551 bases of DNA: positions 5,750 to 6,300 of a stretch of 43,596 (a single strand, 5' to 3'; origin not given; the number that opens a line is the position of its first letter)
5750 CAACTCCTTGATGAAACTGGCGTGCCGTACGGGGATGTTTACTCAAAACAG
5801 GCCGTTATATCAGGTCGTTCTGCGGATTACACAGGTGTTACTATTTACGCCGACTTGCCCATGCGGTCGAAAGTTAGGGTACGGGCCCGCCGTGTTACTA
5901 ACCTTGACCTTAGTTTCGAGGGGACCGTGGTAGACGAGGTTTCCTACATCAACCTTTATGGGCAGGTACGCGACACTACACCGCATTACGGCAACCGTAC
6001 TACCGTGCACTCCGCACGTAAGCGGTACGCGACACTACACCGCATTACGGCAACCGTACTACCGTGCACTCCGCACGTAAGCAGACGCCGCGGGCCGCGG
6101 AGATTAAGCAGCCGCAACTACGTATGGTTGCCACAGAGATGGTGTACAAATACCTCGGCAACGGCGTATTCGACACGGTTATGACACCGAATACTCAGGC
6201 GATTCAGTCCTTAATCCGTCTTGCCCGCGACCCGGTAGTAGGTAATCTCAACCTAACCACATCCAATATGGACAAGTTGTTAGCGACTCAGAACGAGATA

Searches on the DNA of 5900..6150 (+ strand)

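Call 93: search_dna_similar(query=window:5900-6150:+, collection=phages, mode=near, max_rows=8)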
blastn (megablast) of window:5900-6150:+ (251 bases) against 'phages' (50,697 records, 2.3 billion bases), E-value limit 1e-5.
Records with a match: 13; places in all: 13; records where one place covers at least 80% of the query: 10.
Best place of each record, by identity: 95-99% 5; 90-95% 8.
By first word of the organism name: Escherichia 9; Kagunavirus 4.
By host as written in the record: - 4; Escherichia coli 3; Escherichia coli STEC O145 2; Escherichia fergusonii Y9 1; Escherichia coli ESBL058 1; Escherichia coli E4014 1; Escherichia coli 2025011N 1.
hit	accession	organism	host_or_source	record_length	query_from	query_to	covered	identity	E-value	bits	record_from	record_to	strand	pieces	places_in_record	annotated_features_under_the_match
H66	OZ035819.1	Kagunavirus LM02P1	-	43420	1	251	100%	98.4%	3e-58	454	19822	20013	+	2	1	record has no annotation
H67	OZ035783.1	Kagunavirus PDP21P8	-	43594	1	251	100%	97.3%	3e-58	437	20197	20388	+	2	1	record has no annotation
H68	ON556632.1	Escherichia phage hz69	Escherichia coli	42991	2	251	100%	96.9%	6e-60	430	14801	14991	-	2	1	tail protein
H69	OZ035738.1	Kagunavirus LM08P2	-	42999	2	251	100%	96.1%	3e-58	419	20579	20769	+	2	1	record has no annotation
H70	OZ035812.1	Kagunavirus LM08P1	-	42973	2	251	100%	96.1%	3e-58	419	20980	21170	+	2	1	record has no annotation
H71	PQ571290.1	Escherichia phage EF2-1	Escherichia fergusonii Y9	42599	2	251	100%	94.2%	3e-48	391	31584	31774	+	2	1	putative tail protein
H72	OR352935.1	Escherichia phage AV104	Escherichia coli ESBL058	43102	2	251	100%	94.2%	3e-48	391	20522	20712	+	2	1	tail fiber protein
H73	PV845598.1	Escherichia phage vB_EcoS_GZMU_E2010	Escherichia coli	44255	1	251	100%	91.7%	1e-42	352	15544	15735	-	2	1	hypothetical protein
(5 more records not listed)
